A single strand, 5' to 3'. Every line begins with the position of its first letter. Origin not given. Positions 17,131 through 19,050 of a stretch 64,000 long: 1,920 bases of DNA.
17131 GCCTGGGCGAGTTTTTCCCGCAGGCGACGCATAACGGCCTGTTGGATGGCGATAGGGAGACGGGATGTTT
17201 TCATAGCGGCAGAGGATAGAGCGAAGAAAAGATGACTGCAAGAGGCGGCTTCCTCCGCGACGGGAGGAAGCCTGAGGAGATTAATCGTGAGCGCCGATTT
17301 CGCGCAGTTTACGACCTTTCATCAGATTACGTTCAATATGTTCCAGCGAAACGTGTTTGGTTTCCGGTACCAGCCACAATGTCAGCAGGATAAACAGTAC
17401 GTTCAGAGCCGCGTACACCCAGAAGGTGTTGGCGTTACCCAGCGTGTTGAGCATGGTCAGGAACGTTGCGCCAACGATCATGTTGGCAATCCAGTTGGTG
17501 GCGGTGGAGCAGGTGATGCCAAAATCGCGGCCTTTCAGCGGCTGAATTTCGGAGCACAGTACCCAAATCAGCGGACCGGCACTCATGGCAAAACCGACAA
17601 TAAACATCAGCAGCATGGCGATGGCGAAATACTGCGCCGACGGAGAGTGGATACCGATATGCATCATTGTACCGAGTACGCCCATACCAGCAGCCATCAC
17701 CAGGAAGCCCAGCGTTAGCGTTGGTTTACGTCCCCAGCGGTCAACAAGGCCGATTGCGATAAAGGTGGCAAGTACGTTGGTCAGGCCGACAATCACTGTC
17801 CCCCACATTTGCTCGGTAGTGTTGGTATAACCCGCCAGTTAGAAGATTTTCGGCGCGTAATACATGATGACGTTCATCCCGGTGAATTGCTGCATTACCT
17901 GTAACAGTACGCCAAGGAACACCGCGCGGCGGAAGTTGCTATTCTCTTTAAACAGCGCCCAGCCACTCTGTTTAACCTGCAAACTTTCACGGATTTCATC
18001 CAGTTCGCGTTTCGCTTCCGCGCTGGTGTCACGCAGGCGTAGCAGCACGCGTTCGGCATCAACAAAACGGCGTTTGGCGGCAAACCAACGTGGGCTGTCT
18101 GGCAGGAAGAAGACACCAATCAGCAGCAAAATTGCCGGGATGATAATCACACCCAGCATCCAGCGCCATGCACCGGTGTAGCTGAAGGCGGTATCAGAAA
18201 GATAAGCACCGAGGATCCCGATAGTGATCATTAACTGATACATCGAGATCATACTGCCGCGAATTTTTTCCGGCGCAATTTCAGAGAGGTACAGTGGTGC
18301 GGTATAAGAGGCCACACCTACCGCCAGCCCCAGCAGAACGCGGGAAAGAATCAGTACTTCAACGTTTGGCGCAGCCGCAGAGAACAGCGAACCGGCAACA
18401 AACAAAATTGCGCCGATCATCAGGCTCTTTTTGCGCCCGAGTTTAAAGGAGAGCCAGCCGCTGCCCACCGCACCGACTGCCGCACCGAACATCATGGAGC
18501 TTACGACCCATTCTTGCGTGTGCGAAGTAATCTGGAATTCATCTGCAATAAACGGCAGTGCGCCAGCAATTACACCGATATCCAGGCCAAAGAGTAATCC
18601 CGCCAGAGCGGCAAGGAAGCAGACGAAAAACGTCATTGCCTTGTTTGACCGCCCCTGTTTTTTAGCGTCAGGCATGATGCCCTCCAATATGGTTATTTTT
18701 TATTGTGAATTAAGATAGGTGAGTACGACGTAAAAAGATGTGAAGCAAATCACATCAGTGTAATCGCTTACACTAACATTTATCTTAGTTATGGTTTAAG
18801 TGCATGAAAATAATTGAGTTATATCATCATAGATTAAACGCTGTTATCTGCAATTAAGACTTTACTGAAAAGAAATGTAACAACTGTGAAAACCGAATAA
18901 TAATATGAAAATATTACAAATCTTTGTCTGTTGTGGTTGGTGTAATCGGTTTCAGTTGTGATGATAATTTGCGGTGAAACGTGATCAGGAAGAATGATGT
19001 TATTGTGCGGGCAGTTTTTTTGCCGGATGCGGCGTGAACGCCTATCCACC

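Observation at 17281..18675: galP carries an in-frame TAA stop (Glu codon to TAA at plus 17839-17841) although its CRP/GalR control region is intact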

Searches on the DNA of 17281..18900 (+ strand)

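Call 4: search_dna_similar(query=window:17281-18900:+, collection=ecoli_genomes, mode=near, max_rows=40)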
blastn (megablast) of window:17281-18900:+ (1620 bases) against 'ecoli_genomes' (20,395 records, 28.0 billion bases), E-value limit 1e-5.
Records with a match: 5425; places in all: 5425; records where one place covers at least 80% of the query: 5425.
Genomes with a match: 5425 of 5426; with a place that covers at least 80% of the query: 5425. Places per genome that has any: lowest 1, median 1, highest 1. On chromosomes: 5423 places; on plasmids: 2.
Best place of each record, by identity: >=99% 3397; 95-99% 2028.
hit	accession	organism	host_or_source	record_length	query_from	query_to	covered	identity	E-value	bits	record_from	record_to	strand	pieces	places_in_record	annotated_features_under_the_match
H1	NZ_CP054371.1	Escherichia coli strain SCU-316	Homo sapiens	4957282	1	1620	100%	99.9%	0e+0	2987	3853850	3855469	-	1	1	galP: galactose/proton symporter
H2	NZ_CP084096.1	Escherichia coli O78 strain 3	Homo sapiens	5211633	1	1620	100%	99.9%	0e+0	2987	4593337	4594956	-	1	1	galP: galactose/proton symporter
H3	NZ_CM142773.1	Escherichia coli strain GPEC1446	chicken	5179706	1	1620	100%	99.9%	0e+0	2987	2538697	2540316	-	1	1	galP: galactose/proton symporter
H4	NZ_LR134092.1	Escherichia coli strain NCTC10444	Calf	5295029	1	1620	100%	99.9%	0e+0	2987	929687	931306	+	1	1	galP: galactose/proton symporter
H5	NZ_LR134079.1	Escherichia coli strain NCTC9112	missing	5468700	1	1620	100%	99.9%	0e+0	2987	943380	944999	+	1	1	galP: galactose/proton symporter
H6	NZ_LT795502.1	Escherichia coli strain KV7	Sus scrofa domestica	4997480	1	1620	100%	99.9%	0e+0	2987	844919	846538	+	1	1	galP: galactose/proton symporter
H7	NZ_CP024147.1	Escherichia coli strain 14EC033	clinical patient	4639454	1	1620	100%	99.9%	0e+0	2981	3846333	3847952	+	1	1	galP: galactose/proton symporter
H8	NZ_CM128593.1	Escherichia coli strain 100416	Homo sapiens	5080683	1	1620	100%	99.9%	0e+0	2981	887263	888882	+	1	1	galP: galactose/proton symporter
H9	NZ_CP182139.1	Escherichia coli strain CUWW06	wastewater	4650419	1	1620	100%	99.9%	0e+0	2981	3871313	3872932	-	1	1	galP: galactose/proton symporter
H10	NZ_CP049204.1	Escherichia coli strain PapM-32-1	Papio papio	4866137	1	1620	100%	99.8%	0e+0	2976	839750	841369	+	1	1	galP: galactose/proton symporter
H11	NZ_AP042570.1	Escherichia coli strain OkiPb01695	bovine feces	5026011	1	1620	100%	99.8%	0e+0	2976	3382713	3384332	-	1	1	galP: galactose/proton symporter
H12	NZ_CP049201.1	Escherichia coli strain PapRG-04-4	Papio papio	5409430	1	1620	100%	99.8%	0e+0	2970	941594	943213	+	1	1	galP: galactose/proton symporter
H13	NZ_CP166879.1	Escherichia coli strain 48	Fecal sample from a deer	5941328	1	1620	100%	99.8%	0e+0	2970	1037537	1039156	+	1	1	galP: galactose/proton symporter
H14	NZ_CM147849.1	Escherichia coli strain 33F4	Calf of Bos taurus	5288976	1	1620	100%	99.8%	0e+0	2970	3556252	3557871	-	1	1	galP: galactose/proton symporter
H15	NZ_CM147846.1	Escherichia coli strain 32F4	Calf of Bos taurus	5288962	1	1620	100%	99.8%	0e+0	2970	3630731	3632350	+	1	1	galP: galactose/proton symporter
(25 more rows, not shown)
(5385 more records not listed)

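Call 5: search_dna_similar(query=window:17819-17863:+, collection=ecoli_genomes, mode=near, max_rows=30)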
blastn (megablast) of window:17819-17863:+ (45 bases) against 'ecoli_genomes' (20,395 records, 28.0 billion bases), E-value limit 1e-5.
No match.

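Call 6: get_annotated_region(hit=H1, flank=3000)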
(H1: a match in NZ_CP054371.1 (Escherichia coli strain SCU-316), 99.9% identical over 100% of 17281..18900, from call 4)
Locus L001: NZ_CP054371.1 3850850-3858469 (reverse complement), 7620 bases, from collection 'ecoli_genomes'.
description: Escherichia coli strain SCU-316 chromosome, complete genome
organism: Escherichia coli strain SCU-316 (NCBI taxid 562)
replicon: chromosome; assembly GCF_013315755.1
host: Homo sapiens; source: rectal swab from healthy college student; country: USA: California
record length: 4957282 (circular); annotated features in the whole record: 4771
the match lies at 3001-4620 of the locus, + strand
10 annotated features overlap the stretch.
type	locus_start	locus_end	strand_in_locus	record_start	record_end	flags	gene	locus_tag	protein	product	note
CDS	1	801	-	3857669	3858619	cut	gshB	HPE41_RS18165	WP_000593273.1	glutathione synthase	-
CDS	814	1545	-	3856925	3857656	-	rsmE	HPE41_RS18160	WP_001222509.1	16S rRNA (uracil(1498)-N(3))-methyltransferase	-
CDS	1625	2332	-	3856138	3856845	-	endA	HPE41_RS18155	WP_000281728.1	deoxyribonuclease I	-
CDS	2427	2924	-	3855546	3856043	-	yggI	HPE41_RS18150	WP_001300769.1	SprT family zinc-dependent metalloprotease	-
CDS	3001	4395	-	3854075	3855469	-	galP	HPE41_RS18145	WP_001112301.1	galactose/proton symporter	-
CDS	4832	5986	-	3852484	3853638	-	metK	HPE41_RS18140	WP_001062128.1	methionine adenosyltransferase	-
CDS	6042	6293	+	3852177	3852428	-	yqgD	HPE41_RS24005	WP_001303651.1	protein YqgD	-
CDS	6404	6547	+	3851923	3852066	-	yqgG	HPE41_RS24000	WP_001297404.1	protein YqgG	-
CDS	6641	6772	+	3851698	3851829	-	yqgB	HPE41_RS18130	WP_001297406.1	acid stress response protein YqgB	-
CDS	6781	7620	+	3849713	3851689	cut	speA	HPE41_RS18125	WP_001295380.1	biosynthetic arginine decarboxylase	-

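Call 40: search_dna_similar(query=L027:1-15714:+, collection=ecoli_genomes, mode=near, max_rows=8)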
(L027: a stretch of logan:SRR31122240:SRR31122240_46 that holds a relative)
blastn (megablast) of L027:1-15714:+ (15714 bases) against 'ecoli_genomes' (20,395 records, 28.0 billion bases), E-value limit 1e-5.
Records with a match: 5426; places in all: 5456; records where one place covers at least 80% of the query: 5398.
Genomes with a match: 5425 of 5426; with a place that covers at least 80% of the query: 5398. Places per genome that has any: lowest 1, median 1, highest 4. On chromosomes: 5453 places; on plasmids: 3.
Best place of each record, by identity: >=99% 5; 95-99% 5420; 80-90% 1.
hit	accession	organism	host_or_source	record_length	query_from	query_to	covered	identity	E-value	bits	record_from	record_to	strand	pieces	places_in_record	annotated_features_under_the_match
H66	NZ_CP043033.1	Escherichia coli strain XDL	Homo sapiens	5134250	1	15714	100%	100.0%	0e+0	29008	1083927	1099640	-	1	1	speA: biosynthetic arginine decarboxylase | DUF1266 domain-containing protein | galP: galactose/proton symporter | metK: methionine adenosyltransferase | gshB: glutathione synthase | and 12 other names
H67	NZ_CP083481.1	Escherichia coli strain elppa9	Homo sapiens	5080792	1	15714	100%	100.0%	0e+0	29008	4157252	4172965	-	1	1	speA: biosynthetic arginine decarboxylase | DUF1266 domain-containing protein | galP: galactose/proton symporter | metK: methionine adenosyltransferase | gshB: glutathione synthase | and 12 other names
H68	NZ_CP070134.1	Escherichia coli strain FDAARGOS_1281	Homo sapiens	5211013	1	15714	100%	100.0%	0e+0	29008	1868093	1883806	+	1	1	speA: biosynthetic arginine decarboxylase | DUF1266 domain-containing protein | galP: galactose/proton symporter | metK: methionine adenosyltransferase | gshB: glutathione synthase | and 12 other names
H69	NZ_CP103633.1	Escherichia coli strain 2900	Homo sapiens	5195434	1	15714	100%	100.0%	0e+0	29008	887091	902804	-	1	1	speA: biosynthetic arginine decarboxylase | DUF1266 domain-containing protein | galP: galactose/proton symporter | metK: methionine adenosyltransferase | gshB: glutathione synthase | and 12 other names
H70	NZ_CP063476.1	Escherichia coli strain EM10-18-28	not applicable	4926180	1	15714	100%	100.0%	0e+0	29002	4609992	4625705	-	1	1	speA: biosynthetic arginine decarboxylase | DUF1266 domain-containing protein | galP: galactose/proton symporter | metK: methionine adenosyltransferase | gshB: glutathione synthase | and 12 other names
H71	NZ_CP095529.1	Escherichia coli strain GN06156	Homo sapiens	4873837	1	15714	100%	98.7%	0e+0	27855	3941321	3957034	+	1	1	speA: biosynthetic arginine decarboxylase | DUF1266 domain-containing protein | galP: galactose/proton symporter | metK: methionine adenosyltransferase | gshB: glutathione synthase | and 12 other names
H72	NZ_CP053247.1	Escherichia coli strain SCU-482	Homo sapiens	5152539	1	15714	100%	98.6%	0e+0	27792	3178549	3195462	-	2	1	speA: biosynthetic arginine decarboxylase | DUF1266 domain-containing protein | galP: galactose/proton symporter | metK: methionine adenosyltransferase | IS5-like element IS5 family transposase | and 13 other names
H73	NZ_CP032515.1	Escherichia coli strain 118UI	Homo sapiens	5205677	1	15714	100%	98.6%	0e+0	27783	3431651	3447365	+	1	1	speA: biosynthetic arginine decarboxylase | DUF1266 domain-containing protein | galP: galactose/proton symporter | metK: methionine adenosyltransferase | gshB: glutathione synthase | and 12 other names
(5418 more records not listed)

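Call 41: search_dna_similar(query=L028:1-15711:+, collection=ecoli_genomes, mode=near, max_rows=8)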
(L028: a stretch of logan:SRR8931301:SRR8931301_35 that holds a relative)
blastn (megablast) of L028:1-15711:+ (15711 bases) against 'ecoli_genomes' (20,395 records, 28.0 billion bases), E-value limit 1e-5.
Records with a match: 5426; places in all: 5458; records where one place covers at least 80% of the query: 5399.
Genomes with a match: 5425 of 5426; with a place that covers at least 80% of the query: 5399. Places per genome that has any: lowest 1, median 1, highest 4. On chromosomes: 5455 places; on plasmids: 3.
Best place of each record, by identity: >=99% 357; 95-99% 5068; 80-90% 1.
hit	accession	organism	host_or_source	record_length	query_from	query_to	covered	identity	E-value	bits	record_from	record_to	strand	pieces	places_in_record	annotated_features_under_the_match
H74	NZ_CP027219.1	Escherichia coli strain 2015C-3163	Homo sapiens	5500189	1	15711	100%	100.0%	0e+0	29008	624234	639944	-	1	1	speA: biosynthetic arginine decarboxylase | tkt: transketolase | DUF1266 domain-containing protein | galP: galactose/proton symporter | metK: methionine adenosyltransferase | and 11 other names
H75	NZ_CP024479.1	Escherichia coli strain 2011C-4315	Homo sapiens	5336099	1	15711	100%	100.0%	0e+0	29008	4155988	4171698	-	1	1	speA: biosynthetic arginine decarboxylase | tkt: transketolase | DUF1266 domain-containing protein | galP: galactose/proton symporter | metK: methionine adenosyltransferase | and 11 other names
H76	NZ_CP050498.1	Escherichia coli strain RM13322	cattle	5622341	1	15711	100%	100.0%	0e+0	29008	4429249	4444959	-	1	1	speA: biosynthetic arginine decarboxylase | tkt: transketolase | DUF1266 domain-containing protein | galP: galactose/proton symporter | metK: methionine adenosyltransferase | and 11 other names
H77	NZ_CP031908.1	Escherichia coli O103:H2 strain FWSEC0007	Homo sapiens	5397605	1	15711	100%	100.0%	0e+0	29008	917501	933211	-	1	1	speA: biosynthetic arginine decarboxylase | tkt: transketolase | DUF1266 domain-containing protein | galP: galactose/proton symporter | metK: methionine adenosyltransferase | and 11 other names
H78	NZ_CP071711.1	Escherichia coli strain EC20017429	Homo sapiens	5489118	1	15711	100%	100.0%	0e+0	29008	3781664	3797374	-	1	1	speA: biosynthetic arginine decarboxylase | tkt: transketolase | DUF1266 domain-containing protein | galP: galactose/proton symporter | metK: methionine adenosyltransferase | and 11 other names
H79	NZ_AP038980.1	Escherichia coli O103:H2 strain 20151001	Homo sapiens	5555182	1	15711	100%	100.0%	0e+0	29008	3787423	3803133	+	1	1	speA: biosynthetic arginine decarboxylase | tkt: transketolase | DUF1266 domain-containing protein | galP: galactose/proton symporter | metK: methionine adenosyltransferase | and 11 other names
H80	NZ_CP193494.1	Escherichia coli O121 strain WL1277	Non-intact or comminuted pork product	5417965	1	15711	100%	100.0%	0e+0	29008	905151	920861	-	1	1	speA: biosynthetic arginine decarboxylase | tkt: transketolase | DUF1266 domain-containing protein | galP: galactose/proton symporter | metK: methionine adenosyltransferase | and 11 other names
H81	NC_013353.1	Escherichia coli O103:H2 str. 12009 strain 12009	-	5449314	1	15711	100%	100.0%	0e+0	29002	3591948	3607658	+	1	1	speA: biosynthetic arginine decarboxylase | tkt: transketolase | DUF1266 domain-containing protein | galP: galactose/proton symporter | metK: methionine adenosyltransferase | and 11 other names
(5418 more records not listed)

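Call 58: search_dna_similar(query=L048:2304-2348:+, collection=ecoli_genomes, mode=near, max_rows=20)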
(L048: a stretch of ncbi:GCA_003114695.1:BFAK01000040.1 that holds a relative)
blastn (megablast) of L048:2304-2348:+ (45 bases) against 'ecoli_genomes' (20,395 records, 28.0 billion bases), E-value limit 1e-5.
Records with a match: 9; places in all: 9; records where one place covers at least 80% of the query: 9.
Genomes with a match: 9 of 5426; with a place that covers at least 80% of the query: 9. Places per genome that has any: lowest 1, median 1, highest 1. On chromosomes: 9 places; on plasmids: 0.
Best place of each record, by identity: >=99% 9.
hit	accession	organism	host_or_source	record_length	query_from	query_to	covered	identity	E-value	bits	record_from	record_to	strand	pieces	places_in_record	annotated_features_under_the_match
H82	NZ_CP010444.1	Escherichia coli K-12 strain K-12 MG1655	not applicable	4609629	1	45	100%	100.0%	2e-14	84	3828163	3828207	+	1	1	galP: galactose/proton symporter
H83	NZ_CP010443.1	Escherichia coli K-12 strain K-12 MG1655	not applicable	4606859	1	45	100%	100.0%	2e-14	84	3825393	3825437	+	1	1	galP: galactose/proton symporter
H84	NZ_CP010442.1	Escherichia coli K-12 strain K-12 MG1655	not applicable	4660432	1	45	100%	100.0%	2e-14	84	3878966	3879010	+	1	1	galP: galactose/proton symporter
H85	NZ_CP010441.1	Escherichia coli K-12 strain K-12 MG1655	not applicable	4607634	1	45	100%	100.0%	2e-14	84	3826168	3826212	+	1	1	galP: galactose/proton symporter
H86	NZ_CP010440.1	Escherichia coli K-12 strain K-12 MG1655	not applicable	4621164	1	45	100%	100.0%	2e-14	84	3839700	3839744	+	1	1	galP: galactose/proton symporter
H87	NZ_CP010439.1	Escherichia coli K-12 strain K-12 MG1655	not applicable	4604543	1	45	100%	100.0%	2e-14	84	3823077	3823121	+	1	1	galP: galactose/proton symporter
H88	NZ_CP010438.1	Escherichia coli K-12 strain K-12 MG1655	not applicable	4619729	1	45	100%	100.0%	2e-14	84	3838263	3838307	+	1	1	galP: galactose/proton symporter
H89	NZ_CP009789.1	Escherichia coli K-12 strain K-12 ER3413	-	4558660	1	45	100%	100.0%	2e-14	84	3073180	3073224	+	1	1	galP: galactose/proton symporter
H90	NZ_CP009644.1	Escherichia coli ER2796 strain K-12 ER2796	-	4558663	1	45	100%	100.0%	2e-14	84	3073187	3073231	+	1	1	galP: galactose/proton symporter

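Call 61: get_annotated_region(hit=H90, flank=1500)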
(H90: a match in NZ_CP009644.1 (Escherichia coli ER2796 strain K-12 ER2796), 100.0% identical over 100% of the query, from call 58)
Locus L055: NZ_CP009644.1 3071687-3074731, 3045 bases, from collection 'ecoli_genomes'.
description: Escherichia coli ER2796 strain K-12 ER2796 chromosome, complete genome
organism: Escherichia coli ER2796 strain K-12 ER2796 (NCBI taxid 1245474)
replicon: chromosome; assembly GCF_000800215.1
host: -; source: -; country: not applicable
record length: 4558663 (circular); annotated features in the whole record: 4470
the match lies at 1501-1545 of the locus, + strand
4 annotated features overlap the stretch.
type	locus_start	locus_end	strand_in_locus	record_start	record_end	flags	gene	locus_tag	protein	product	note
CDS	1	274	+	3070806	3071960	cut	metK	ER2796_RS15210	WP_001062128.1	methionine adenosyltransferase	-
CDS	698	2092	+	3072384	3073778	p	galP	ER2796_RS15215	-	galactose/proton symporter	internal stop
CDS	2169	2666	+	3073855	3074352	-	yggI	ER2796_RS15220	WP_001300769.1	SprT family zinc-dependent metalloprotease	-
CDS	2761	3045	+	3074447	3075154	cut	endA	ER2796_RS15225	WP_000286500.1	deoxyribonuclease I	-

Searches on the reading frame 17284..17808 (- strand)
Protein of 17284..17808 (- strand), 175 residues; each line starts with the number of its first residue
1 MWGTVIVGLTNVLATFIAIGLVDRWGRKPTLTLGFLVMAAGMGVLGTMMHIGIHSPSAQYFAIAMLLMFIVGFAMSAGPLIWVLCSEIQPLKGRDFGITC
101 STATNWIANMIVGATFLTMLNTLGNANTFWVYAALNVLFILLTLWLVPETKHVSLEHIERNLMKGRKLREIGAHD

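Call 28: find_encoding_contigs(protein=window:17284-17808:-, flank=2500, max_places=10)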
Protein window:17284-17808:- (175 aa): 24 contigs read that carry it; 10 places shown.
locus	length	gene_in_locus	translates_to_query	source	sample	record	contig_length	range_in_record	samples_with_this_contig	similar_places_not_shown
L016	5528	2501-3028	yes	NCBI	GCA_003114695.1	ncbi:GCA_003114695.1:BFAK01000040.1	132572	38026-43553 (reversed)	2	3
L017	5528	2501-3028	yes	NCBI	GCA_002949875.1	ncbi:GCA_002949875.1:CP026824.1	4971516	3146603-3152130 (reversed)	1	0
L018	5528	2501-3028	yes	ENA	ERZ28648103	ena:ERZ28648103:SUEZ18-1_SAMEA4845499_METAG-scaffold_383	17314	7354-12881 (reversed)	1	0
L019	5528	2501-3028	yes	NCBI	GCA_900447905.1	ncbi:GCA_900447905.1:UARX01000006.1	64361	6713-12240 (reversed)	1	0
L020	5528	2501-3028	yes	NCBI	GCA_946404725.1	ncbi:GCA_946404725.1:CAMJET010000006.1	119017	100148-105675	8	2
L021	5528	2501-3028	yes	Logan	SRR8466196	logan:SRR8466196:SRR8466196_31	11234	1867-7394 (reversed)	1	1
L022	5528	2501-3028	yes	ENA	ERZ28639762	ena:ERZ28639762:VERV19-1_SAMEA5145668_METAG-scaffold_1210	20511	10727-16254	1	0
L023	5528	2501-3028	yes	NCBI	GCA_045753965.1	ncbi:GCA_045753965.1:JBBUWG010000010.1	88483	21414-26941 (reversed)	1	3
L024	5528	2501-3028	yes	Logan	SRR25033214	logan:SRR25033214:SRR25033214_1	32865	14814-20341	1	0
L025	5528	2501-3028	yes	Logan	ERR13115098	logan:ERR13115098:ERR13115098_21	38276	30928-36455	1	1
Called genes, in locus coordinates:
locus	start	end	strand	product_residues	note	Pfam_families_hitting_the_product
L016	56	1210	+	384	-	PF00438:S-AdoMet_synt_N, PF02772:S-AdoMet_synt_M, PF02773:S-AdoMet_synt_C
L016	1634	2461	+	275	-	PF06609:TRI12, PF00083:Sugar_tr, PF07690:MFS_1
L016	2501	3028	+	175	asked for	PF00083:Sugar_tr, PF07690:MFS_1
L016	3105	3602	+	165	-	PF10263:SprT-like, PF17283:Zn_ribbon_SprT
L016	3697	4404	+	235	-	PF04231:Endonuclease_1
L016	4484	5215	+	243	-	PF20260:PUA_4, PF04452:Methyltrans_RNA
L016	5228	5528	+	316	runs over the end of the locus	PF02951:GSH-S_N, PF02955:GSH-S_ATP, PF14398:ATPgrasp_YheCD (weak), PF08443:RimK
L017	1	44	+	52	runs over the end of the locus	PF13006:Nterm_IS4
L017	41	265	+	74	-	PF13006:Nterm_IS4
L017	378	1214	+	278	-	PF01609:DDE_Tnp_1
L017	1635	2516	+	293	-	PF06609:TRI12, PF00083:Sugar_tr, PF07690:MFS_1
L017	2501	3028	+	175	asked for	PF00083:Sugar_tr, PF07690:MFS_1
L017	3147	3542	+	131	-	PF10263:SprT-like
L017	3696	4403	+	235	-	PF04231:Endonuclease_1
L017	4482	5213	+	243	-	PF20260:PUA_4, PF04452:Methyltrans_RNA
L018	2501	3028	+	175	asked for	PF00083:Sugar_tr, PF07690:MFS_1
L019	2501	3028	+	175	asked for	PF00083:Sugar_tr, PF07690:MFS_1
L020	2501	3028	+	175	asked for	PF00083:Sugar_tr, PF07690:MFS_1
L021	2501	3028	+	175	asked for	PF00083:Sugar_tr, PF07690:MFS_1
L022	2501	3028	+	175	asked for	PF00083:Sugar_tr, PF07690:MFS_1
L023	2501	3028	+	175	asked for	PF00083:Sugar_tr, PF07690:MFS_1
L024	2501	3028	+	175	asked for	PF00083:Sugar_tr, PF07690:MFS_1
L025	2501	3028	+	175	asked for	PF00083:Sugar_tr, PF07690:MFS_1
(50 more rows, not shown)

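Call 45: search_protein_families(proteins=[window:17284-17808:-], library=ncbifam, max_evalue=1e-10)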
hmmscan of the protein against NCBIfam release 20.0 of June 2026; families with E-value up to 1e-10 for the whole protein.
window:17284-17808:- (175 aa): 3 families
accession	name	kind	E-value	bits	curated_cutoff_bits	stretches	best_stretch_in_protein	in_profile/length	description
TIGR00879.1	SP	subfamily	5.4e-51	173.7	237.8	1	1-158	350-510/510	sugar porter family MFS transporter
NF007484.0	PRK10077.1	equivalog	6.6e-31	107.7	608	1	3-163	311-473/480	D-xylose transporter XylE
NF052357.1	GlucTporGlcPStph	equivalog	1.8e-22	79.8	750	1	3-164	279-439/445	glucose transporter GlcP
